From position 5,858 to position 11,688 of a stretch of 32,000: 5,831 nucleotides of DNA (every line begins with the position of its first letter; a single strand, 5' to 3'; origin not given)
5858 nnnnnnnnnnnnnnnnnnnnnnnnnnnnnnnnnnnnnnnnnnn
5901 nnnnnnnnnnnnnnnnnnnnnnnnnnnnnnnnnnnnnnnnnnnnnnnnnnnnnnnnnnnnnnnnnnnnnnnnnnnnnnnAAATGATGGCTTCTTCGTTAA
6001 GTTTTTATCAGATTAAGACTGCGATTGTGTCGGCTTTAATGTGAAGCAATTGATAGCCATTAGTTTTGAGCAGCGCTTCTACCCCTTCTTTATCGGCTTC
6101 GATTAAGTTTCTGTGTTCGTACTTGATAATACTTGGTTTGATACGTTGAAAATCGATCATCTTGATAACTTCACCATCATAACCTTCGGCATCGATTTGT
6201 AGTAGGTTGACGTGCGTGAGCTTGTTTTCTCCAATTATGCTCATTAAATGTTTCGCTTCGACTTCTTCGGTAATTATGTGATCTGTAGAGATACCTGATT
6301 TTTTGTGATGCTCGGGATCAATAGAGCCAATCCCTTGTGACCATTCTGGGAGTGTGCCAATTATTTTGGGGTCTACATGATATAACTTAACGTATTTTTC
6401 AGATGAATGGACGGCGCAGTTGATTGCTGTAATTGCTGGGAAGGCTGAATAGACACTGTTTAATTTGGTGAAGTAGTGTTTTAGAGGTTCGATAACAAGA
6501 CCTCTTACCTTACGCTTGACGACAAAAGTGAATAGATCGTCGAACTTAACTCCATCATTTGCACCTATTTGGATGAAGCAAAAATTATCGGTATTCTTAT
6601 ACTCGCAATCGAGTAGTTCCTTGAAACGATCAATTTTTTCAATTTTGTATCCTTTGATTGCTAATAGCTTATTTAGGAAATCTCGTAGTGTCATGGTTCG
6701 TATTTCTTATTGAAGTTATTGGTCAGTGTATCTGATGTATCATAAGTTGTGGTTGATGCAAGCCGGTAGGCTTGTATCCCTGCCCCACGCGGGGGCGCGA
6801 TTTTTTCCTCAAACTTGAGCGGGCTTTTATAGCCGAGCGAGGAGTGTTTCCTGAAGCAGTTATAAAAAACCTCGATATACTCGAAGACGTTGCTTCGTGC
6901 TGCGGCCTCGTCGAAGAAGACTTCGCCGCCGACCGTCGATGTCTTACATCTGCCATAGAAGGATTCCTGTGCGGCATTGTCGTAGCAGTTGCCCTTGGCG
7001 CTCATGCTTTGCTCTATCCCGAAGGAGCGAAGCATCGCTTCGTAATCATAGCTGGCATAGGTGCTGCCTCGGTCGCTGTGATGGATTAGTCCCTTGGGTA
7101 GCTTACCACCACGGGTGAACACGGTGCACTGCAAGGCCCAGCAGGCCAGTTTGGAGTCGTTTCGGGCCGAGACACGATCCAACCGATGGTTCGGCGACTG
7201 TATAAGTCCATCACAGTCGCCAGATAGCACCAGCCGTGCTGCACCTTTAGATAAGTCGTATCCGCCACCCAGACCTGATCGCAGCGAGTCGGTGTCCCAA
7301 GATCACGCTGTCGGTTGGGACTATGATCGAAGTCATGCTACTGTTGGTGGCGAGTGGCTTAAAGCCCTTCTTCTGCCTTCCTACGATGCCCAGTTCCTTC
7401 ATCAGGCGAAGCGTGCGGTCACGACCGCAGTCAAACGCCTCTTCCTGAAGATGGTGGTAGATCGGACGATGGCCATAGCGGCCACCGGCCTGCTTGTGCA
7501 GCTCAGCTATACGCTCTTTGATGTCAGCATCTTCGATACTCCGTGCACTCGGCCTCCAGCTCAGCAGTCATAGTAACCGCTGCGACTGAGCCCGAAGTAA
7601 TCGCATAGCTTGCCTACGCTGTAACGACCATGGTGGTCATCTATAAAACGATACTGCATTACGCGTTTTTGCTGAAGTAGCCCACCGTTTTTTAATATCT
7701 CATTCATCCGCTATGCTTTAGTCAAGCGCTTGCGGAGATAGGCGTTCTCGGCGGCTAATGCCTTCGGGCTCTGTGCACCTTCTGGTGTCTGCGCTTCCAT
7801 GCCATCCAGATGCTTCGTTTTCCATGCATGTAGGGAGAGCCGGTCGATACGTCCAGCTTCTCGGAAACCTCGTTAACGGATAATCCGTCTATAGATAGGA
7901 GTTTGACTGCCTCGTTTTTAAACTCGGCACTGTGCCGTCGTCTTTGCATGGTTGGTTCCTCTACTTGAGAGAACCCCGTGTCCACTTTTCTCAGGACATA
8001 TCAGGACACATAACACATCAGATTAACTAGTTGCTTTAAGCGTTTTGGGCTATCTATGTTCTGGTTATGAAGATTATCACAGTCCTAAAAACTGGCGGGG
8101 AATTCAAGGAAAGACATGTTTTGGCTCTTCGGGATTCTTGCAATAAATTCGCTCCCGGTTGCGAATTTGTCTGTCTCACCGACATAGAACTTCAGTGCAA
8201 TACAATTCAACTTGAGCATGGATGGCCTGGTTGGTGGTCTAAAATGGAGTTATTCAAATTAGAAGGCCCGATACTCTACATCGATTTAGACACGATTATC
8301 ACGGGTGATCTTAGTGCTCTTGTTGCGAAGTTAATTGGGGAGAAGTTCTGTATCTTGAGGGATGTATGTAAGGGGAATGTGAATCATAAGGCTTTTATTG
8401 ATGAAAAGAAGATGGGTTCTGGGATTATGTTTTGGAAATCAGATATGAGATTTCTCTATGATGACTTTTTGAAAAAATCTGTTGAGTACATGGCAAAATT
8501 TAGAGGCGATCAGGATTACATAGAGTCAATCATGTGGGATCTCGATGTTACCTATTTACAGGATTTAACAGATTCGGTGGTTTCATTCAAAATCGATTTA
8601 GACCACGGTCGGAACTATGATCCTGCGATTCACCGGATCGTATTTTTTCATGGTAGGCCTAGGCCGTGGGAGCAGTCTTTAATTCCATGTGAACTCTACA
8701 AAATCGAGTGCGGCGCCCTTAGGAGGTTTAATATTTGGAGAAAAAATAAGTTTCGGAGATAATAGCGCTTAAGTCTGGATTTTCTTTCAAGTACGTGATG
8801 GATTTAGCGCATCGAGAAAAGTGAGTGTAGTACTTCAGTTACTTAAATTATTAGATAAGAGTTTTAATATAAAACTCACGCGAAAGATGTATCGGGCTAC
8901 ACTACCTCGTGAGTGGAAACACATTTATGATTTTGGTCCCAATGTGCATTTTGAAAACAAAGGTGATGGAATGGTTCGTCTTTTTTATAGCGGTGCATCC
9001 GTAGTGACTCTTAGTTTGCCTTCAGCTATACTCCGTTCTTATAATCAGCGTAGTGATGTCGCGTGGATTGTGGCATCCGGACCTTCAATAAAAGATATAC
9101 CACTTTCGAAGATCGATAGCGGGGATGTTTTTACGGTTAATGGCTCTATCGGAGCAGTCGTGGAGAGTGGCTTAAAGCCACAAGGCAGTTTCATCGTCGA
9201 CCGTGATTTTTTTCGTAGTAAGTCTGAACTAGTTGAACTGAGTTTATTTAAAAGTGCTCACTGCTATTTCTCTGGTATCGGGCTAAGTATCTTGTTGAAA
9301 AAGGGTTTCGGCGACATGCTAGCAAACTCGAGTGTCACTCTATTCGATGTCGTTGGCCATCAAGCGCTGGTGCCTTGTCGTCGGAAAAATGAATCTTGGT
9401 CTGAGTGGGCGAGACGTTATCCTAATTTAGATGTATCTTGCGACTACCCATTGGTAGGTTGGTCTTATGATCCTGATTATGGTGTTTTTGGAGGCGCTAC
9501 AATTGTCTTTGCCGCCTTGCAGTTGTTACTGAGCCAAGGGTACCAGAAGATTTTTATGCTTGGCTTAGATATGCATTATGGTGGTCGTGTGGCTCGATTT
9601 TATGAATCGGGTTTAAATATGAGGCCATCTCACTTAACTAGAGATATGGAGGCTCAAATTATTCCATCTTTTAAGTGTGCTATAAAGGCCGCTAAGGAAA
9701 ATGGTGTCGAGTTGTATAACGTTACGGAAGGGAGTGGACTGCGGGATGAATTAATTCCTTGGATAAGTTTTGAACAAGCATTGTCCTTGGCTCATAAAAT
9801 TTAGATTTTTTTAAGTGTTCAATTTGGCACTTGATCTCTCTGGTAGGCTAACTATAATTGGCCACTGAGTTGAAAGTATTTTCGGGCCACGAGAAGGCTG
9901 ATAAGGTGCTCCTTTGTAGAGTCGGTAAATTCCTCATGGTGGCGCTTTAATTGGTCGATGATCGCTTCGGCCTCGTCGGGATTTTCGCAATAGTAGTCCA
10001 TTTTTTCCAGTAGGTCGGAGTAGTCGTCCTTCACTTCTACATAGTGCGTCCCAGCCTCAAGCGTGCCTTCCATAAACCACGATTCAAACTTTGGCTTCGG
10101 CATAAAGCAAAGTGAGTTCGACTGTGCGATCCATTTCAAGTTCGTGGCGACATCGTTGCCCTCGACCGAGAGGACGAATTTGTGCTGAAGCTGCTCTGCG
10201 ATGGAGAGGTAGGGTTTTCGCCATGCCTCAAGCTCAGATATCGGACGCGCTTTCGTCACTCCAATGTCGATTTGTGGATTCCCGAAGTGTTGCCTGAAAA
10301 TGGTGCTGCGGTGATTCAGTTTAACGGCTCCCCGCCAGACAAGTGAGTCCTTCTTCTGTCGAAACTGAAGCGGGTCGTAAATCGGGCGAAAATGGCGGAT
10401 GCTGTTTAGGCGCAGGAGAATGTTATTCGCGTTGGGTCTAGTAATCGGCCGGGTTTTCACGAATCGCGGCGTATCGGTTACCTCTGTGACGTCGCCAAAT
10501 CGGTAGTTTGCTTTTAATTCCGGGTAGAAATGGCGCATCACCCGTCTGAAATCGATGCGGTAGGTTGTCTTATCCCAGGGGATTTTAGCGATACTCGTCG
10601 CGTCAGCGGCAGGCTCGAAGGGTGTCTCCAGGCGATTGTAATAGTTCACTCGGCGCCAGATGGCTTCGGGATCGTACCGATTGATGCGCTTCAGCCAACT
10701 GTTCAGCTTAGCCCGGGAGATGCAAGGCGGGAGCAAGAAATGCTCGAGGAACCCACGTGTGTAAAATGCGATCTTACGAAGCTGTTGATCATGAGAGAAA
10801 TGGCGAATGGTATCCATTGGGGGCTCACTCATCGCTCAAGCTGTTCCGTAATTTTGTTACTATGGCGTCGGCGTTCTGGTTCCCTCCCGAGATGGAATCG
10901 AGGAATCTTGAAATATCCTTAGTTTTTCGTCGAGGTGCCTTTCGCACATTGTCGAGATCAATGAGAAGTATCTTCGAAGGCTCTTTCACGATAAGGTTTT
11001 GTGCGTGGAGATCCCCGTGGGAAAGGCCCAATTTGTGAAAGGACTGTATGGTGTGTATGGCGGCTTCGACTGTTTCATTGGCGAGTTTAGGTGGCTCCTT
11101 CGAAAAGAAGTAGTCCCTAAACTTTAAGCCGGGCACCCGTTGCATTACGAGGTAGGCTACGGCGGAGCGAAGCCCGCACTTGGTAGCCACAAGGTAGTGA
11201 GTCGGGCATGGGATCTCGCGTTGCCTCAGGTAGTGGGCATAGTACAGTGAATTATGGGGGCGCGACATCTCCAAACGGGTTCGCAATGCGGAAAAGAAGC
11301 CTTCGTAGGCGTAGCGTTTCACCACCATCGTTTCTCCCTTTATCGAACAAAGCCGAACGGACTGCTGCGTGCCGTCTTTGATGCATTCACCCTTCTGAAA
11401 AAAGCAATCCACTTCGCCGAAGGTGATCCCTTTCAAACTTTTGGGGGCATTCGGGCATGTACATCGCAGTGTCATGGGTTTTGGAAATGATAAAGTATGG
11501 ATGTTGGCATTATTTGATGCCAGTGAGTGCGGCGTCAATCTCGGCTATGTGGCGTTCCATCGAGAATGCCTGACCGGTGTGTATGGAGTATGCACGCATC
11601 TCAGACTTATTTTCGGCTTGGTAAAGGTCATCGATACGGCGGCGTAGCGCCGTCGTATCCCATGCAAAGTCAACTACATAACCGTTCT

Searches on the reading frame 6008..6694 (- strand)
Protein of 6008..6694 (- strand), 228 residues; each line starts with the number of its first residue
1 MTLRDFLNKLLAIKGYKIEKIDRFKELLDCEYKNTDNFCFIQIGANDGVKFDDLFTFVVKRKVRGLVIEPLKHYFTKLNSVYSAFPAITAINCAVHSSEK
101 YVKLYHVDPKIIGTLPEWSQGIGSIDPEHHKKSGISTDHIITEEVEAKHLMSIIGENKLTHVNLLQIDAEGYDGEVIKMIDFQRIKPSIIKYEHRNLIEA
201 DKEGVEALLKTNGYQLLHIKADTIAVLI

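Call 24: search_protein_families(library=pfam, proteins=[window:6008-6694:-], max_evalue=0.0001)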
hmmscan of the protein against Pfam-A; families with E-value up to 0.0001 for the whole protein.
window:6008-6694:- (228 aa): 1 family
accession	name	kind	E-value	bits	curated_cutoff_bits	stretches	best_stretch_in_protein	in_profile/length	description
PF05050.19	Methyltransf_21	-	2.3e-19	70.6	22.7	1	42-215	1-172/173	Methyltransferase FkbM domain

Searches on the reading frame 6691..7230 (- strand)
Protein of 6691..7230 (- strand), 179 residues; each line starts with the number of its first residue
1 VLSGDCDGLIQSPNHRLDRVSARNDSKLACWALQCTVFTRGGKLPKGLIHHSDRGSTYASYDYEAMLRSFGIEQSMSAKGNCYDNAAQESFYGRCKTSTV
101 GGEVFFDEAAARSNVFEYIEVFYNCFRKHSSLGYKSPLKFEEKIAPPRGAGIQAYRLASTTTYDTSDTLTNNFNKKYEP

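Call 24: search_protein_families(library=pfam, proteins=[window:6691-7230:-], max_evalue=0.0001)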
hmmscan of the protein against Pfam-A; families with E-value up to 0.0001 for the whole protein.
window:6691-7230:- (179 aa): 3 families
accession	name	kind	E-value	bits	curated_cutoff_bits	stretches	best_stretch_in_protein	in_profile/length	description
PF13683.12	rve_3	-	9.7e-11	41.7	26.5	1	71-137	2-67/67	Integrase core domain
PF00665.32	rve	-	2.4e-10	41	32.6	1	20-82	42-102/102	Integrase core domain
PF13333.12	rve_2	-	6.4e-09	36.3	22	1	89-143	1-54/56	Integrase core domain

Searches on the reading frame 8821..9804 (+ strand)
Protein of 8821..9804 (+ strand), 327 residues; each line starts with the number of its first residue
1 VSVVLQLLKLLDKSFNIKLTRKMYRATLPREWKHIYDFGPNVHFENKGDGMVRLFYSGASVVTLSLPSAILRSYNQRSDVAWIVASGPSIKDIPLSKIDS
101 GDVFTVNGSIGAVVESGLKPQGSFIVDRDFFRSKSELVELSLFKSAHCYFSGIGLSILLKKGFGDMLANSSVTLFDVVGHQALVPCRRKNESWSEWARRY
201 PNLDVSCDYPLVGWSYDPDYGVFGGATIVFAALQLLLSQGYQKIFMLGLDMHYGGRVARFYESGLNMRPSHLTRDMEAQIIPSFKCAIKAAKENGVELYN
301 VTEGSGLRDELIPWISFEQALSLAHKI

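Call 24: search_protein_families(library=pfam, proteins=[window:8821-9804:+], max_evalue=0.0001)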
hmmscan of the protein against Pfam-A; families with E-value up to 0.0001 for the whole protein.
window:8821-9804:+ (327 aa): 1 family
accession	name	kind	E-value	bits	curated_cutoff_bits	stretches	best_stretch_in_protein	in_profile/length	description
PF01973.23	MptE-like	-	3.4e-07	30.6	34.6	0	70-129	18-79/171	6-hydroxymethylpterin diphosphokinase MptE-like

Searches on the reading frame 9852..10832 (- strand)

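Call 24: search_protein_families(library=pfam, proteins=[window:9852-10832:-], max_evalue=0.0001)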
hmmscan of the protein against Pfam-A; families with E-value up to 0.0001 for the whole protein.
window:9852-10832:- (326 aa): 1 family
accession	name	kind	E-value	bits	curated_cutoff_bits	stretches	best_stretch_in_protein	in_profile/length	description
PF05686.18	Glyco_transf_90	-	2.1e-12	47.1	24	1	155-296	153-296/396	Glycosyl transferase family 90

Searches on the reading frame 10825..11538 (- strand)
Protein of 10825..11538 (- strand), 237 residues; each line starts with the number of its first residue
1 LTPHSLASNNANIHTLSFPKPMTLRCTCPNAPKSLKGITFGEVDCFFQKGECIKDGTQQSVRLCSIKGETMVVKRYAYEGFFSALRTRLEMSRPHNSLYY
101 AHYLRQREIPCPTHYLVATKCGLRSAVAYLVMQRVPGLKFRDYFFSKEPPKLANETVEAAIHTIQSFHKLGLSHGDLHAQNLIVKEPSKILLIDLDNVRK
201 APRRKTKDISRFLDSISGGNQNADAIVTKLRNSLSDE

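Call 24: search_protein_families(library=pfam, proteins=[window:10825-11538:-], max_evalue=0.0001)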
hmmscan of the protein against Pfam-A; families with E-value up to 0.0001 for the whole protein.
window:10825-11538:- (237 aa): 4 families
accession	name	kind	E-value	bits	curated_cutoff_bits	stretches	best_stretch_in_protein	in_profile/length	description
PF06293.20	Kdo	-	1.4e-08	34.8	21.3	1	83-214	47-188/207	Lipopolysaccharide kinase (Kdo/WaaP) family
PF01636.29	APH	-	7.3e-08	32.9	23.2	0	96-170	39-110/239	Phosphotransferase enzyme family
PF03109.22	ABC1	-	2.6e-06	27.2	22.9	1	128-222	143-238/244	ABC1 atypical kinase-like domain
PF06176.17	WaaY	-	5.2e-05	23.4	20.3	1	114-208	103-191/229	Lipopolysaccharide core biosynthesis protein (WaaY)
